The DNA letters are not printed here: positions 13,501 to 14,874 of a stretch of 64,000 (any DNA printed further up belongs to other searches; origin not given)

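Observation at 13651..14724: Photolyase-like protein that begins at the FAD-binding domain and may carry the alpha/beta domain at its C-terminus (possible circular permutation)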

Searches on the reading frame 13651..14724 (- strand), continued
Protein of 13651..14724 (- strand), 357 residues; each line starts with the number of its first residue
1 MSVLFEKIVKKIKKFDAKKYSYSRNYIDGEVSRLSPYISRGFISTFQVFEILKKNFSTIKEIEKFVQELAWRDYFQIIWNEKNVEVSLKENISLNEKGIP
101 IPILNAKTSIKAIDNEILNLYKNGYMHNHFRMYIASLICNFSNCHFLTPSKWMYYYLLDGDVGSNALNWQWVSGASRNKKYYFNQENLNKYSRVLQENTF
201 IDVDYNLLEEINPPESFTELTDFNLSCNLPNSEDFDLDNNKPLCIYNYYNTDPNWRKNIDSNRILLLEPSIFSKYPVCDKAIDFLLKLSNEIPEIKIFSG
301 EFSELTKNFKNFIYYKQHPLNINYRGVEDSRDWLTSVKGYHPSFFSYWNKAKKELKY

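Call 31: fold_search(model_id=the predicted structure, library=pdb)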
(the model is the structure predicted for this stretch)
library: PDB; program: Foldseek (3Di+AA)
matches with E <= 10: 316; with E <= 0.001: 46
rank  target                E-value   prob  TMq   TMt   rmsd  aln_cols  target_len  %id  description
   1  1iqr                  1.1e-06  1.00  0.45  0.39   4.8       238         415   20  Crystal structure of DNA photolyase from Thermus thermophilus (released 2001-11-28)
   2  2j07                  2.4e-06  1.00  0.46  0.40   2.8       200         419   21  Thermus DNA photolyase with 8-HDF antenna chromophore (released 2007-05-01)
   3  1np7_A                4.0e-06  1.00  0.46  0.35   3.7       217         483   22  Crystal Structure Analysis of Synechocystis sp. PCC6803 cryptochrome (released 2003-01-28)
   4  1owl                  1.7e-05  1.00  0.44  0.34   3.2       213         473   21  Structure of apophotolyase from Anacystis nidulans (released 2004-04-13)
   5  6x24_C                1.7e-05  1.00  0.44  0.34   3.7       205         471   20  Structural basis of plant blue light photoreceptor (released 2020-12-16)
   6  5lfa                  2.8e-05  1.00  0.46  0.34   2.6       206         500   16  Crystal structure of iron-sulfur cluster containing bacterial (6-4) photolyase PhrB - Y424F mutant with impaired DNA rep (released 2017-01-11)
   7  4u63                  2.8e-05  1.00  0.42  0.32   5.0       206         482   24  Crystal structure of a bacterial class III photolyase from Agrobacterium tumefaciens at 1.67A resolution (released 2015-03-25)
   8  1qnf                  3.0e-05  1.00  0.45  0.34   3.9       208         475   21  STRUCTURE OF PHOTOLYASE (released 1998-01-14)
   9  2ijg                  3.0e-05  1.00  0.46  0.34   3.6       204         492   22  Crystal Structure of cryptochrome 3 from Arabidopsis thaliana (released 2006-11-28)
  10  1owm                  3.5e-05  1.00  0.43  0.33   4.8       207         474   23  DATA1:DNA photolyase / received X-rays dose 1.2 exp15 photons/mm2 (released 2004-04-13)
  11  6kii                  4.4e-05  1.00  0.45  0.34   4.2       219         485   20  photolyase from Arthrospira platensis (released 2020-07-22)
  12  2vtb_A                4.4e-05  1.00  0.41  0.30   5.5       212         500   22  Structure of cryptochrome 3 - DNA complex (released 2009-06-02)
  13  2j4d_B                5.8e-05  1.00  0.47  0.34   2.9       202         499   22  Cryptochrome 3 from Arabidopsis thaliana (released 2007-06-19)
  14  5kcm_A                6.1e-05  1.00  0.46  0.33   2.9       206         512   18  Crystal structure of iron-sulfur cluster containing photolyase PhrB mutant I51W (released 2017-01-11)
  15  4dja                  7.6e-05  1.00  0.46  0.33   2.9       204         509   17  Crystal structure of a prokaryotic (6-4) photolyase PhrB from Agrobacterium Tumefaciens with an Fe-S cluster and a 6,7-d (released 2013-04-17)
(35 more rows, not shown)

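Call 33: search_protein_representatives(alignment_id=A1)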
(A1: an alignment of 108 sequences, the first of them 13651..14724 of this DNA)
Query: 108 sequences, 363 profile positions. Proteins with E-value up to 0.001 (for the whole library): 6849; up to 1e-10: 3834; up to 1e-30: 430. The best 150 are listed.
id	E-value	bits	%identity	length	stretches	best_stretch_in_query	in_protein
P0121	2.3e-160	550.2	-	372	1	2-362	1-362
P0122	3.3e-155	533.2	-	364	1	3-362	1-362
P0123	1.1e-148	511.7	-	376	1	2-358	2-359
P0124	2.5e-139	481.0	-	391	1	3-360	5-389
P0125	4.7e-133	460.3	-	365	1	3-361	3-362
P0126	1.9e-128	445.2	-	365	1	8-361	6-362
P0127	7.5e-127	439.9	-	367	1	3-360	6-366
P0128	1.8e-124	432.1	-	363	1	2-359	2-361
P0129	5.7e-124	430.4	-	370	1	2-361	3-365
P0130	2.0e-121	422.1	-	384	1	2-362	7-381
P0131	3.8e-121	421.1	-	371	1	2-360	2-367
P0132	6.1e-121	420.5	-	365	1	2-362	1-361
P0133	8.1e-121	420.1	-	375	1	8-360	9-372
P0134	1.4e-120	419.3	-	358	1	4-362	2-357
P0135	8.3e-120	416.7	-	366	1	2-359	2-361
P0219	5.7e-59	216.6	-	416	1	8-217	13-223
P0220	6.2e-59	216.5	-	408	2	8-220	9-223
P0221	1.1e-58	215.6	-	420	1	10-222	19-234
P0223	1.9e-58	214.8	-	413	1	8-217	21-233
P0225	4.5e-58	213.6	-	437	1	8-222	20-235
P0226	5.7e-58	213.3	-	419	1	11-244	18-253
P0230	1.0e-56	209.2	-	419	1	11-325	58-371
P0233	6.8e-56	206.5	-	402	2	10-217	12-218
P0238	7.8e-55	203.0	-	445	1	9-308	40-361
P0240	1.4e-54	202.1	-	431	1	11-199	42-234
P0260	8.2e-51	189.7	-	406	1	2-314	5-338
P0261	1.1e-50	189.3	-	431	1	8-226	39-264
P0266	6.3e-50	186.8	-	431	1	13-197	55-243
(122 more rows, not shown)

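Call 34: list_cluster_members(proteins=[P0219, P0220, P0221, P0223, P0225, P0226, P0230, P0233, P0238, P0260])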
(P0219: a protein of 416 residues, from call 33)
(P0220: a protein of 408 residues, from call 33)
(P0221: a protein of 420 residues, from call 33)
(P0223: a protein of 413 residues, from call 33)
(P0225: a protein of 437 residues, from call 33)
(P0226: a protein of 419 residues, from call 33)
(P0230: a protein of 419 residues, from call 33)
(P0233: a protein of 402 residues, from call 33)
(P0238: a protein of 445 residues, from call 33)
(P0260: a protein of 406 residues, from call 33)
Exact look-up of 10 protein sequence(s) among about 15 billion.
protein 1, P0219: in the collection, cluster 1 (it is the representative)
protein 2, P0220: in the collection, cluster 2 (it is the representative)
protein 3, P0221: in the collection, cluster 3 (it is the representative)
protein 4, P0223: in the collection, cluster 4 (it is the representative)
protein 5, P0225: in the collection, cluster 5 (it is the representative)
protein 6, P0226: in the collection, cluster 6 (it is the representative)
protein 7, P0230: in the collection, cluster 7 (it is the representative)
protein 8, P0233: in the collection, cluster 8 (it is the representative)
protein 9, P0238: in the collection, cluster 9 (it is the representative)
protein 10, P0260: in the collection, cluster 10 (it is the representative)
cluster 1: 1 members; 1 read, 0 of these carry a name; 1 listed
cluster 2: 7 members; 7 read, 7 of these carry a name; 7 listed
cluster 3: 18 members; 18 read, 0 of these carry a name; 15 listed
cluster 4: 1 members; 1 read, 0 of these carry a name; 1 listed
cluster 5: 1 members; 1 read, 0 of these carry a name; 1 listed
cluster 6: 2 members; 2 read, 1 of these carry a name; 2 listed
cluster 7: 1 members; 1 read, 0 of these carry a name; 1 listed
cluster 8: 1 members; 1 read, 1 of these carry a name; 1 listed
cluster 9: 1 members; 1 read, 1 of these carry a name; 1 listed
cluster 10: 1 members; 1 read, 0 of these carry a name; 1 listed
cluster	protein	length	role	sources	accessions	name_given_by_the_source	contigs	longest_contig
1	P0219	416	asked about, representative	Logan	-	-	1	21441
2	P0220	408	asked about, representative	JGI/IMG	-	deoxyribodipyrimidine photo-lyase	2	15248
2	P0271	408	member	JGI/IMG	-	deoxyribodipyrimidine photo-lyase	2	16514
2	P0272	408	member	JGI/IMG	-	deoxyribodipyrimidine photo-lyase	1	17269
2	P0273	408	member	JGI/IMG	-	deoxyribodipyrimidine photo-lyase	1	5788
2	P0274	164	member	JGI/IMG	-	deoxyribodipyrimidine photo-lyase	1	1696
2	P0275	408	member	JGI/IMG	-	deoxyribodipyrimidine photo-lyase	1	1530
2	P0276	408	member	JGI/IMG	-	deoxyribodipyrimidine photo-lyase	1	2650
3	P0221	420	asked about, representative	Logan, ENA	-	-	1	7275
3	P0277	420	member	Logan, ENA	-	-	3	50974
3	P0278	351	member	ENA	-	-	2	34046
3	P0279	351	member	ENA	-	-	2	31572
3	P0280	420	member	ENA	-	-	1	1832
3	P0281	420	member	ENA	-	-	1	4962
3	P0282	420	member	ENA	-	-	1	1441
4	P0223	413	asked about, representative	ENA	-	-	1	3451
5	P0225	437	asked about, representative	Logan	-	-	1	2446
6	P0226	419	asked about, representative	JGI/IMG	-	deoxyribodipyrimidine photo-lyase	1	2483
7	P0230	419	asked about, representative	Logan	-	-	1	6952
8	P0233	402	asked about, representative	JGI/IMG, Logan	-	deoxyribodipyrimidine photo-lyase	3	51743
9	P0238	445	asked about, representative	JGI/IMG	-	deoxyribodipyrimidine photo-lyase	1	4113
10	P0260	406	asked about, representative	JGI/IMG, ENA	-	-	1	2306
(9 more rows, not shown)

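Call 46: search_dna_similar(query=window:13651-14724:-, collection=plasmids, mode=protein, max_rows=25, max_evalue=1e-10)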
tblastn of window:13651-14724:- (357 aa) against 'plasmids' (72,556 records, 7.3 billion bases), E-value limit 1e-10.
Records with a match: 21; places in all: 21; records where one place covers at least 80% of the query: 3.
Best place of each record, by identity: <60% 21.
By first word of the organism name: Deinococcus 5; Shinella 5; Phyllobacterium 3; Persicobacter 2; Chondrinema 1; Ruegeria 1; Peteryoungia 1; Spirosoma 1; Niveispirillum 1; Mesorhizobium 1.
By predicted mobility (MOB-suite, as given by PLSDB): non-mobilizable 19; mobilizable 2.
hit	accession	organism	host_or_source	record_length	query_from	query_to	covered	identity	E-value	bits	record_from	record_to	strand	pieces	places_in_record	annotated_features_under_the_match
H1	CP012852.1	Persicobacter sp. JZB09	cell culture,soil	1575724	20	355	94%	51.0%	1e-109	358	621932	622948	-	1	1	none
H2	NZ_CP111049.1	Chondrinema litorale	Seaweed,red alga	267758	20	355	94%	50.6%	3e-105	346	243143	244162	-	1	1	FAD-binding domain-containing protein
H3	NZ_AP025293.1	Persicobacter psychrovividus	-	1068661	20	357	95%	47.7%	3e-101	334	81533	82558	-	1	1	none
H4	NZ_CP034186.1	Deinococcus psychrotolerans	whole organism,R2A medium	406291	20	192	48%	32.6%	2e-22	105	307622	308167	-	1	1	FAD-binding domain-containing protein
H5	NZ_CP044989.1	Deinococcus sp. AJ005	single cell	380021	20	192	48%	32.6%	9e-22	103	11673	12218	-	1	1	FAD-binding domain-containing protein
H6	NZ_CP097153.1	Deinococcus sp. QL22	-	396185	23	192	48%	32.4%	1e-21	103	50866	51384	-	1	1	FAD-binding domain-containing protein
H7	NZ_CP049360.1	Deinococcus wulumuqiensis R12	cell culture,soil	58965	20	190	48%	31.7%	1e-21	103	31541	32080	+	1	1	FAD-binding domain-containing protein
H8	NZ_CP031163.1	Deinococcus wulumuqiensis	cell culture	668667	20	190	48%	31.1%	1e-20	100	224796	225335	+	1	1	FAD-binding domain-containing protein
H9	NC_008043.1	Ruegeria sp. TM1040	-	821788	31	192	45%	32.2%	6e-15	84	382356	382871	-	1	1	FAD-binding domain-containing protein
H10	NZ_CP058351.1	Peteryoungia desertarenae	Pure culture,Saline Desert Soil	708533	20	192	48%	30.0%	4e-17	90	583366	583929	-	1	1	FAD-binding domain-containing protein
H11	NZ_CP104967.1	Phyllobacterium sp. A18/5-2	Vicia costata,cell culture,root nodule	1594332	20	184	46%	29.4%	6e-15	84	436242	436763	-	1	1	none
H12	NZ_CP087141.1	Spirosoma sp. KNUC1025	Brassica napus,single cell,rhizosphere ...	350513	20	184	46%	28.2%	4e-15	84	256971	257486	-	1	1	deoxyribodipyrimidine photo-lyase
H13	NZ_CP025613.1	Niveispirillum cyanobacteriorum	sing cell,cyanobacterial aggregates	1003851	20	192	48%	26.8%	3e-12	76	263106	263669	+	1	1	none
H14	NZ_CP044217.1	Mesorhizobium terrae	soil,soil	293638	31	184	43%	29.6%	5e-12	75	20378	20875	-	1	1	deoxyribodipyrimidine photo-lyase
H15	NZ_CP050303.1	Phyllobacterium sp. 628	Oxytropis pumilio,cell culture,root ...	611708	31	184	43%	29.0%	4e-15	84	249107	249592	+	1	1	deoxyribodipyrimidine photo-lyase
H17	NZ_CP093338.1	Shinella sp. H4-D48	whole organism,grassland soil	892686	31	184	43%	26.8%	2e-13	79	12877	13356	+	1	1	deoxyribodipyrimidine photo-lyase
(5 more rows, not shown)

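Call 47: get_annotated_region(hit=H9, flank=3000)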
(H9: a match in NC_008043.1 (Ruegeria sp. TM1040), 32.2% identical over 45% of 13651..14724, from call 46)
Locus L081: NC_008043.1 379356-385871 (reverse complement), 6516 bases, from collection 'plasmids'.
description: Ruegeria sp. TM1040 megaplasmid, complete sequence
organism: Ruegeria sp. TM1040 (NCBI taxid 292414)
taxonomy: Bacteria; Pseudomonadota; Alphaproteobacteria; Rhodobacterales; Roseobacteraceae; Ruegeria; Ruegeria sp. TM1040
host: -; source: -; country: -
typing (MOB-suite, as given by PLSDB): non-mobilizable
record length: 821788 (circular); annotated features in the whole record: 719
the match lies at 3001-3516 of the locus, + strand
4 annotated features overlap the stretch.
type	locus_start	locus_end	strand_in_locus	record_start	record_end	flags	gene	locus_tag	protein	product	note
CDS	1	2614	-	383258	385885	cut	-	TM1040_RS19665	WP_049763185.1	PAS-domain containing protein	-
CDS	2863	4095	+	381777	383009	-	-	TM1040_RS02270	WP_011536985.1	FAD-binding domain-containing protein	-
CDS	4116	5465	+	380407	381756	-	-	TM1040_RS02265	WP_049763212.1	AarF/ABC1/UbiB kinase family protein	GO:0016310 - phosphorylation [Evidence IEA]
CDS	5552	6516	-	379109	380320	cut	-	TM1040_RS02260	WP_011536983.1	fumarylacetoacetate hydrolase family protein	-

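Call 48: get_annotated_region(hit=H4, flank=3000)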
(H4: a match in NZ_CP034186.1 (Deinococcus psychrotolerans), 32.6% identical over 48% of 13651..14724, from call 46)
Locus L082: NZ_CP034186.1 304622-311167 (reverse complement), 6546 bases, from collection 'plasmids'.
description: Deinococcus psychrotolerans strain S14-83 plasmid unnamed2, complete sequence
organism: Deinococcus psychrotolerans (NCBI taxid 2489213)
taxonomy: Bacteria; Deinococcota; Deinococci; Deinococcales; Deinococcaceae; Deinococcus; Deinococcus psychrotolerans
host: -; source: whole organism,R2A medium; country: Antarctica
typing (MOB-suite, as given by PLSDB): non-mobilizable
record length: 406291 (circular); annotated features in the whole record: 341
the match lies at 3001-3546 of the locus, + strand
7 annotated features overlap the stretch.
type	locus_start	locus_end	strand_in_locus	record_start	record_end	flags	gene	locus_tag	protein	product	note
CDS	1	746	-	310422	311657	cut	-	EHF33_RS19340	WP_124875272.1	ABC transporter substrate-binding protein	-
CDS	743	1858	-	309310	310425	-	-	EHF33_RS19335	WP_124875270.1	ROK family protein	-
CDS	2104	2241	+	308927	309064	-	-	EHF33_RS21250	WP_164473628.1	hypothetical protein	-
CDS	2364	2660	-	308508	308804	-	-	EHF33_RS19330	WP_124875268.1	hypothetical protein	-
CDS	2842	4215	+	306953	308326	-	-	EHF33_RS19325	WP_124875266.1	FAD-binding domain-containing protein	-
CDS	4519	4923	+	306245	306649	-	-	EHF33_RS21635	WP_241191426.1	hypothetical protein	-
CDS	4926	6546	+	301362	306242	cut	-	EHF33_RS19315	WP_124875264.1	DUF4132 domain-containing protein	-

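Call 53: get_annotated_region(hit=H12, flank=1500)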
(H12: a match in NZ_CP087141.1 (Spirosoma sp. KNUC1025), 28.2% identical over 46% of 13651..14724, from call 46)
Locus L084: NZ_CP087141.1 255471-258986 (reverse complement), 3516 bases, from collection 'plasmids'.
description: Spirosoma sp. KNUC1025 plasmid unnamed2, complete sequence
organism: Spirosoma sp. KNUC1025 (NCBI taxid 2894082)
taxonomy: Bacteria; Bacteroidota; Cytophagia; Cytophagales; Cytophagaceae; Spirosoma; Spirosoma sp. KNUC1025
host: -; source: Brassica napus,single cell,rhizosphere soil; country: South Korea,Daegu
typing (MOB-suite, as given by PLSDB): non-mobilizable
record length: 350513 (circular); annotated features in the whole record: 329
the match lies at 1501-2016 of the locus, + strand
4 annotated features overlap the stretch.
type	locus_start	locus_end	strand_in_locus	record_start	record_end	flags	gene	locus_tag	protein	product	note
CDS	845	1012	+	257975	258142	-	-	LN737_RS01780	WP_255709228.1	deoxyribodipyrimidine photo-lyase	-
CDS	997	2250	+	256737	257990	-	-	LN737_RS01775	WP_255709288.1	deoxyribodipyrimidine photo-lyase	GO:0006281 - DNA repair [Evidence IEA]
CDS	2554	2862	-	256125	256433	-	-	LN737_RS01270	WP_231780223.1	nuclear transport factor 2 family protein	-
CDS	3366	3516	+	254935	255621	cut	-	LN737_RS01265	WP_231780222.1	hypothetical protein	-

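Call 54: get_annotated_region(hit=H14, flank=1500)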
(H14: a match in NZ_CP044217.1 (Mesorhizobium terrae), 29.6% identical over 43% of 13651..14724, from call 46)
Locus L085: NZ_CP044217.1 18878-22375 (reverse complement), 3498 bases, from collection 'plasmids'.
description: Mesorhizobium terrae strain NIBRBAC000500504 plasmid unnamed, complete sequence
organism: Mesorhizobium terrae (NCBI taxid 2725666)
taxonomy: Bacteria; Pseudomonadota; Alphaproteobacteria; Hyphomicrobiales; Phyllobacteriaceae; Mesorhizobium; Mesorhizobium terrae
host: -; source: soil,soil; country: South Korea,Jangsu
typing (MOB-suite, as given by PLSDB): mobilizable; replicon rep_cluster_2428; relaxase MOBP
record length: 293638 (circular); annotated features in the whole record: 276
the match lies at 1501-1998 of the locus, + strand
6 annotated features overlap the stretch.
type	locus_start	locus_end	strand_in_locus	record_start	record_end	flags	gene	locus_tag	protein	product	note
CDS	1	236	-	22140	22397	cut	-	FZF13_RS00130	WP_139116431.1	hypothetical protein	-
CDS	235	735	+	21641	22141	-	-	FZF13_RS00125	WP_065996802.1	TspO/MBR family protein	-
CDS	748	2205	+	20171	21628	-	-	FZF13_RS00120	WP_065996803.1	deoxyribodipyrimidine photo-lyase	GO:0006281 - DNA repair [Evidence IEA]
CDS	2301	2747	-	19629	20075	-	-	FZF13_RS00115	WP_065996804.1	NUDIX domain-containing protein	-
CDS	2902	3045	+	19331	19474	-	-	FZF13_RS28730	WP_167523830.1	hypothetical protein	-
CDS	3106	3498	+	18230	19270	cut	hemH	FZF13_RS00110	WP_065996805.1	ferrochelatase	GO:0006779 - porphyrin-containing compound biosynthetic process [Evidence IEA]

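Call 55: get_annotated_region(hit=H15, flank=1500)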
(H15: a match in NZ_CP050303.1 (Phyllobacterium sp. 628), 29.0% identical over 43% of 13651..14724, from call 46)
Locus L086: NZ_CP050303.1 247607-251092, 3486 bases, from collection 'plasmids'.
description: Phyllobacterium sp. 628 plasmid p_1, complete sequence
organism: Phyllobacterium sp. 628 (NCBI taxid 2718938)
taxonomy: Bacteria; Pseudomonadota; Alphaproteobacteria; Hyphomicrobiales; Phyllobacteriaceae; Phyllobacterium; Phyllobacterium sp. 628
host: -; source: Oxytropis pumilio,cell culture,root nodule; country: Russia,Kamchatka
typing (MOB-suite, as given by PLSDB): non-mobilizable
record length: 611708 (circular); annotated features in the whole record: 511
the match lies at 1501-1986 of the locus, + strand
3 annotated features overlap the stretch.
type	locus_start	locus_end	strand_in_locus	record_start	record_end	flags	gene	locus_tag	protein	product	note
CDS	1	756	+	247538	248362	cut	-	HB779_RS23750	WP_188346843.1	DUF1365 domain-containing protein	-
CDS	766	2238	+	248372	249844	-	-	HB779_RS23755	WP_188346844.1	deoxyribodipyrimidine photo-lyase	GO:0006281 - DNA repair [Evidence IEA]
CDS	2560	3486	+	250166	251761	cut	-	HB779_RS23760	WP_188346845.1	peptide ABC transporter substrate-binding protein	-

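Call 56: get_annotated_region(hit=H17, flank=1500)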
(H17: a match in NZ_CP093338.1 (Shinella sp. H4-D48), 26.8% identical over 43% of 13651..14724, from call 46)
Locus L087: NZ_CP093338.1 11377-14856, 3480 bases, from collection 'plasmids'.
description: Shinella sp. H4-D48 plasmid p1, complete sequence
organism: Shinella sp. H4-D48 (NCBI taxid 2925841)
taxonomy: Bacteria; Pseudomonadota; Alphaproteobacteria; Hyphomicrobiales; Rhizobiaceae; Shinella; Shinella sp. H4-D48
host: -; source: whole organism,grassland soil; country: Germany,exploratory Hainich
typing (MOB-suite, as given by PLSDB): non-mobilizable
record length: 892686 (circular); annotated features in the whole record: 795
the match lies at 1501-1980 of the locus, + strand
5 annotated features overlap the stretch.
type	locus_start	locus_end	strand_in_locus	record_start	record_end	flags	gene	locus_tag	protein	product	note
CDS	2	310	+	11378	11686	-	-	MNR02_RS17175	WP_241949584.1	DUF2934 domain-containing protein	-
CDS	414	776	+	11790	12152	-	-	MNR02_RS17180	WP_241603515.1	YbaN family protein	-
CDS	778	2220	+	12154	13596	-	-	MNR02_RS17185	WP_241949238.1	deoxyribodipyrimidine photo-lyase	GO:0006281 - DNA repair [Evidence IEA]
CDS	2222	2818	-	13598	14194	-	phnN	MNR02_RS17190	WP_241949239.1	phosphonate metabolism protein/1,5-bisphosphokinase (PRPP-forming) PhnN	GO:0019634 - organic phosphonate metabolic process [Evidence IEA]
CDS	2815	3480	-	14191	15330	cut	-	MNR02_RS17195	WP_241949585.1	alpha-D-ribose 1-methylphosphonate 5-triphosphate diphosphatase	GO:0019700 - organic phosphonate catabolic process [Evidence IEA]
